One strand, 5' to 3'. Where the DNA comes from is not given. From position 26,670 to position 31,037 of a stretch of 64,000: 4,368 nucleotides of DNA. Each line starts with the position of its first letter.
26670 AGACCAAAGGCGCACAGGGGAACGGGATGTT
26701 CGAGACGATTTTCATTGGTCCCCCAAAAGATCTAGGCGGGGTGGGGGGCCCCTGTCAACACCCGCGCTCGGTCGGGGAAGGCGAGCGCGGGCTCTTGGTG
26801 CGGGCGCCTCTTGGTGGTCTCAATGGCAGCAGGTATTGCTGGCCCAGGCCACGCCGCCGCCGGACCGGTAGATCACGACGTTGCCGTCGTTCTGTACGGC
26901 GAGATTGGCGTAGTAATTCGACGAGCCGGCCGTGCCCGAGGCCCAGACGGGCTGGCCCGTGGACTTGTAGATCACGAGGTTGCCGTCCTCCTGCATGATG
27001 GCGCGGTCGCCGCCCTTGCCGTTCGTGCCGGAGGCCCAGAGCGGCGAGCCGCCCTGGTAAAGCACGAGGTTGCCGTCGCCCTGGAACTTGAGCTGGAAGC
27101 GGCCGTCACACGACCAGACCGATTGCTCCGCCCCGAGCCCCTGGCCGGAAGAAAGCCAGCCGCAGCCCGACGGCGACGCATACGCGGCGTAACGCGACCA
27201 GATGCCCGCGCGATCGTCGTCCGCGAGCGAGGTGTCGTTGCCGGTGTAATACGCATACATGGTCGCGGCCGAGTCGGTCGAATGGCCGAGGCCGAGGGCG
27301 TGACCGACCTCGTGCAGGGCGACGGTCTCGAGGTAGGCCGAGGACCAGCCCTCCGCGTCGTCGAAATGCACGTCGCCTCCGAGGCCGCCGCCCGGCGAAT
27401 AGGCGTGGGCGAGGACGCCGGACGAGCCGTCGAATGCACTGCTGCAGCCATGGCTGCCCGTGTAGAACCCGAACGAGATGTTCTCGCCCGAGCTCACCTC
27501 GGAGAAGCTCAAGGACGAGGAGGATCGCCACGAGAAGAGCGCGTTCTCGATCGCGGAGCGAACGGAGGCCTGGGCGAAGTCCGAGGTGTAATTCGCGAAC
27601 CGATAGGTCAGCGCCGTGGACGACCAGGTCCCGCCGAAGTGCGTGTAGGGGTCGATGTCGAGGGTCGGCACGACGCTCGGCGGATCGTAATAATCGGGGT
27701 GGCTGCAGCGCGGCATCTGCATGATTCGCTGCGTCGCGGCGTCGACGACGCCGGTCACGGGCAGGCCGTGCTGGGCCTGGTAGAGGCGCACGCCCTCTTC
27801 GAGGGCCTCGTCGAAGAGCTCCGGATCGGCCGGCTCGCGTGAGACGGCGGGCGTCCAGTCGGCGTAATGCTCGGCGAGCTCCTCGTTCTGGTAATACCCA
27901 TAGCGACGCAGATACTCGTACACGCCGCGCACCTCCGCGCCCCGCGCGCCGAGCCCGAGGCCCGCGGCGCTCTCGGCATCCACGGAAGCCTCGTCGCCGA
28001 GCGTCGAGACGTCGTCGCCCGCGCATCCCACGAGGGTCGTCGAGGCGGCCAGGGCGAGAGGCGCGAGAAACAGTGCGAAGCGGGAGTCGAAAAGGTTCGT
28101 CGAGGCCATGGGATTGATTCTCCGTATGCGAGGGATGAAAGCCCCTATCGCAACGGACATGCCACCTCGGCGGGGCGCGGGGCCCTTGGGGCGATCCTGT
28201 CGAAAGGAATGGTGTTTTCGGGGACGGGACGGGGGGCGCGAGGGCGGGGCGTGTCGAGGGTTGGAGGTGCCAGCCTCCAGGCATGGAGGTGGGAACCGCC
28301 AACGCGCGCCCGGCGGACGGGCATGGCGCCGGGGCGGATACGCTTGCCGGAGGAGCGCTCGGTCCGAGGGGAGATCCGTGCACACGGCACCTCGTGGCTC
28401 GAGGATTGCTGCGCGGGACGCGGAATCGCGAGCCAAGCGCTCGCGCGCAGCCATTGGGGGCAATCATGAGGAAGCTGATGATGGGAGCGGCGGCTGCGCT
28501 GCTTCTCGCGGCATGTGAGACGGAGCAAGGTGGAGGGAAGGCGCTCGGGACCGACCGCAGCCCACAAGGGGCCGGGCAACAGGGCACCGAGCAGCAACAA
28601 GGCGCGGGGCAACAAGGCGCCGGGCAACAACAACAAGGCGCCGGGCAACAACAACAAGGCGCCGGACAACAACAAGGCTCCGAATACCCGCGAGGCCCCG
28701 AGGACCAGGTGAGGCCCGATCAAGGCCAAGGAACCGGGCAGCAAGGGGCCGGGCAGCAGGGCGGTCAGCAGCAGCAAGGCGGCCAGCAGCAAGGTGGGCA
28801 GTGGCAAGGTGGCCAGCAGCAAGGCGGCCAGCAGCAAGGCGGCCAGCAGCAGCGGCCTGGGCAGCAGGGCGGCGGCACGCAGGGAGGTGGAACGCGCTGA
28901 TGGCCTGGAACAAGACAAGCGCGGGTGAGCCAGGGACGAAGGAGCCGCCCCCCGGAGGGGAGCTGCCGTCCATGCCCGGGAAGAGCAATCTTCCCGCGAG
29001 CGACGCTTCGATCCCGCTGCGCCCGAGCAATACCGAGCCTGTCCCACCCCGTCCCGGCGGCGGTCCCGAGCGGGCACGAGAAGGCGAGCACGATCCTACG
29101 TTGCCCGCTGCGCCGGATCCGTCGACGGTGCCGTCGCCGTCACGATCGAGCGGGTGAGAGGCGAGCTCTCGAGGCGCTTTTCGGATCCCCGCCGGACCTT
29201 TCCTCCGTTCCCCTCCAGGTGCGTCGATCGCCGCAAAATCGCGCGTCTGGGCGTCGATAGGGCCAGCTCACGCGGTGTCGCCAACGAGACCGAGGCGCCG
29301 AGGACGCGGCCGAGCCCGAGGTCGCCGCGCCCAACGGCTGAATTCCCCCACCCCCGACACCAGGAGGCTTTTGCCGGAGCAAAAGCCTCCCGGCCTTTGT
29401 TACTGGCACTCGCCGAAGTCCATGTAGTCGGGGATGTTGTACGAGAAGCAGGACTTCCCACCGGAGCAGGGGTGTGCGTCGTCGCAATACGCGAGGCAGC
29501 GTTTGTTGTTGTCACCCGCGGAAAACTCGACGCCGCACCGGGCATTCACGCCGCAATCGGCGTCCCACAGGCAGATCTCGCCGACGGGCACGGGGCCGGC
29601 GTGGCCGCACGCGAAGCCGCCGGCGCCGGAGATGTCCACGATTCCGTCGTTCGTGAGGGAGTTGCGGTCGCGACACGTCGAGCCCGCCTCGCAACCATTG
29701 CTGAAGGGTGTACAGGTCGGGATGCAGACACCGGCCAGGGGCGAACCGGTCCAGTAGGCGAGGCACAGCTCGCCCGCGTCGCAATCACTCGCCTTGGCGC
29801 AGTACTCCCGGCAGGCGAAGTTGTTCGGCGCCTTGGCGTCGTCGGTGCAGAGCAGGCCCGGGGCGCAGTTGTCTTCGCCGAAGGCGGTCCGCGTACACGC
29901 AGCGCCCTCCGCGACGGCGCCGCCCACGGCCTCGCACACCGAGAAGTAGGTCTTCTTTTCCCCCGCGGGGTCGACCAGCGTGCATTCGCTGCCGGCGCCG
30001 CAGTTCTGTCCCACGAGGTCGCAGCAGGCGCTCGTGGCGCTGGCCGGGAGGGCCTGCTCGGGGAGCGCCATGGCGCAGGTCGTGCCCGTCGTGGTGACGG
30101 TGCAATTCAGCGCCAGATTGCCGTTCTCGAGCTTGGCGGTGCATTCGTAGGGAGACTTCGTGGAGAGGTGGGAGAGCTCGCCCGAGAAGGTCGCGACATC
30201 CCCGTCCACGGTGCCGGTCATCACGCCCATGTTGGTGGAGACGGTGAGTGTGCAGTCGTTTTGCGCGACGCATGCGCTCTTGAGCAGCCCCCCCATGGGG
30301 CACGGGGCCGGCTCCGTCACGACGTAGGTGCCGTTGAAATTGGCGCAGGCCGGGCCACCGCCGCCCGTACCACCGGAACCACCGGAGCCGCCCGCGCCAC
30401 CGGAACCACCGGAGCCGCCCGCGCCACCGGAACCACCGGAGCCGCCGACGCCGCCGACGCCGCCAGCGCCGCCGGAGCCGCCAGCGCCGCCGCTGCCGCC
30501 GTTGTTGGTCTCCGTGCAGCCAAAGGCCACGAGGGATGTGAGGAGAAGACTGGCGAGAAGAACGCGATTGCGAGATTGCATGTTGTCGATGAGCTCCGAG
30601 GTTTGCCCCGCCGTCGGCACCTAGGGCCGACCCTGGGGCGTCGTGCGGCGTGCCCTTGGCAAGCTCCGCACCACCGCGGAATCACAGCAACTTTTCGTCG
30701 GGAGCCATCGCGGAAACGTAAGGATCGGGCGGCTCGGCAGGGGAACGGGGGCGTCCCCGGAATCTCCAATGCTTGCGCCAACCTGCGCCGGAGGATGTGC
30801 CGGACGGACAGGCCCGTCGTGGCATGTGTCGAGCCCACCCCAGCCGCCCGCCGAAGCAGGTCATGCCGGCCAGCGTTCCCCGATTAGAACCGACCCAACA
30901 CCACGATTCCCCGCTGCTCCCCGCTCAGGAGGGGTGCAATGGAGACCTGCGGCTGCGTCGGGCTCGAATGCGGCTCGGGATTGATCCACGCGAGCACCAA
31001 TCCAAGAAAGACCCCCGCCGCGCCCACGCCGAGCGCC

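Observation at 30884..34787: STAND NTPase with helical repeat C-terminus coupled to a tiny two-TM protein: candidate sensor plus membrane effector pair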

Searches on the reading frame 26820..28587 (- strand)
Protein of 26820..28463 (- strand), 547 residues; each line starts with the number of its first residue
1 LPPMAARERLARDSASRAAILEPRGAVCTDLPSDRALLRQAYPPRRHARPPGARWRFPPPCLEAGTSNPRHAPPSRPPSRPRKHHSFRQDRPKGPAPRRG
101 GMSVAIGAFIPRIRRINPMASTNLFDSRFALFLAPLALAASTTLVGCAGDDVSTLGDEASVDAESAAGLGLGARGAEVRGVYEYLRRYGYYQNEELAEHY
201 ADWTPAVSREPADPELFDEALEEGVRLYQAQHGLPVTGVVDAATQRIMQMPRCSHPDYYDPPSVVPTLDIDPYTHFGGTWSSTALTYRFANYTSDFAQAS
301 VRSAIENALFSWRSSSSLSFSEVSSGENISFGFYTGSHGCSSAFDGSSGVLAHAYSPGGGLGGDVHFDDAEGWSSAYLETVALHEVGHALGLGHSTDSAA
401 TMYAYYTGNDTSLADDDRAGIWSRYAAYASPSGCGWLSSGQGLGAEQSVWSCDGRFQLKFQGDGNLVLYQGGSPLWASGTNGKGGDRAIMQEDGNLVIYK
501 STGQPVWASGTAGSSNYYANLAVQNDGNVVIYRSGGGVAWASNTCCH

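Call 8: search_protein_families(library=pfam, proteins=[window:27106-28587:-], max_evalue=0.001)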
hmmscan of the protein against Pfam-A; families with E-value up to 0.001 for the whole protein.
window:27106-28587:- (493 aa): 0 families

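Call 31: search_protein_families(library=padloc, proteins=[window:26820-28463:-], max_evalue=0.01)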
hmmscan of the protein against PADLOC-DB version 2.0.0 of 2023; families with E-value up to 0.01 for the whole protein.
window:26820-28463:- (547 aa): 0 families

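Call 32: search_protein_families(library=pfam, proteins=[window:26820-28463:-], max_evalue=1)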
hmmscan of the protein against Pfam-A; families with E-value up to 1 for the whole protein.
window:26820-28463:- (547 aa): 10 families
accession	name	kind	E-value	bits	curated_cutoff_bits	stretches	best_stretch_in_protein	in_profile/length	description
PF00413.30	Peptidase_M10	-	1.1e-42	146.1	24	1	279-425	1-158/159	Matrixin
PF01471.23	PG_binding_1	-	1e-10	42.1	23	1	174-248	1-57/57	Putative peptidoglycan binding domain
PF01453.30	B_lectin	-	1.4e-05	26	32.4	1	457-509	18-75/105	D-mannose binding lectin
PF01400.30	Astacin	-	0.00033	20.8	22.5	1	279-343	1-60/189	Astacin (Peptidase family M12A)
PF10462.15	Peptidase_M66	-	0.0012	18.4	20.6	1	358-410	175-227/306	Peptidase M66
PF16313.11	DUF4953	-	0.0019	17.9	24.2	1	375-398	10-33/316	Met-zincin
PF12044.14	Metallopep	-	0.014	14.4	27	1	382-404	318-338/427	Putative peptidase family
PF13583.11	Reprolysin_4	-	0.058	13.5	22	1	376-407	135-164/203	Metallo-peptidase family M12B Reprolysin-like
PF13688.12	Reprolysin_5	-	0.2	12.3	27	1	350-406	108-164/196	Metallo-peptidase family M12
PF13582.12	Reprolysin_3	-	0.94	10.5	22.4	1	380-395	108-123/123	Metallo-peptidase family M12B Reprolysin-like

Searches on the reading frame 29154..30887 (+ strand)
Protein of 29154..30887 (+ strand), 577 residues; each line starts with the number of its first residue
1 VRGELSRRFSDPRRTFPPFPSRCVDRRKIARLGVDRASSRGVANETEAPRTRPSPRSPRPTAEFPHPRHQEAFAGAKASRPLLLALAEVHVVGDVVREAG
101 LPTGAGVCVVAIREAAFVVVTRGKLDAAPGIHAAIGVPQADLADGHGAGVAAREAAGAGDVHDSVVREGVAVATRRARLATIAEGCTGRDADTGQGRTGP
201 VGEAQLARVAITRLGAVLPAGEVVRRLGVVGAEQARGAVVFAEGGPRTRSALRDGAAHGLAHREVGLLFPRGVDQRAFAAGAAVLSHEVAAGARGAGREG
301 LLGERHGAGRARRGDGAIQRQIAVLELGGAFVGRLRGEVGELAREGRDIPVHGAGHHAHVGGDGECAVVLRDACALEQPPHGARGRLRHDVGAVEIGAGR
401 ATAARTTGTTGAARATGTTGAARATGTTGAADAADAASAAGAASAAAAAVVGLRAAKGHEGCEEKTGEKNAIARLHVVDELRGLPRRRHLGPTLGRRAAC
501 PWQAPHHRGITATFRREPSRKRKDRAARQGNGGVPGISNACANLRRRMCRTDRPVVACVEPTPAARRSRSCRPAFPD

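Call 8: search_protein_families(library=pfam, proteins=[window:29154-30887:+], max_evalue=0.001)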
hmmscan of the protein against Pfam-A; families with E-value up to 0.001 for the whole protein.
window:29154-30887:+ (577 aa): 0 families
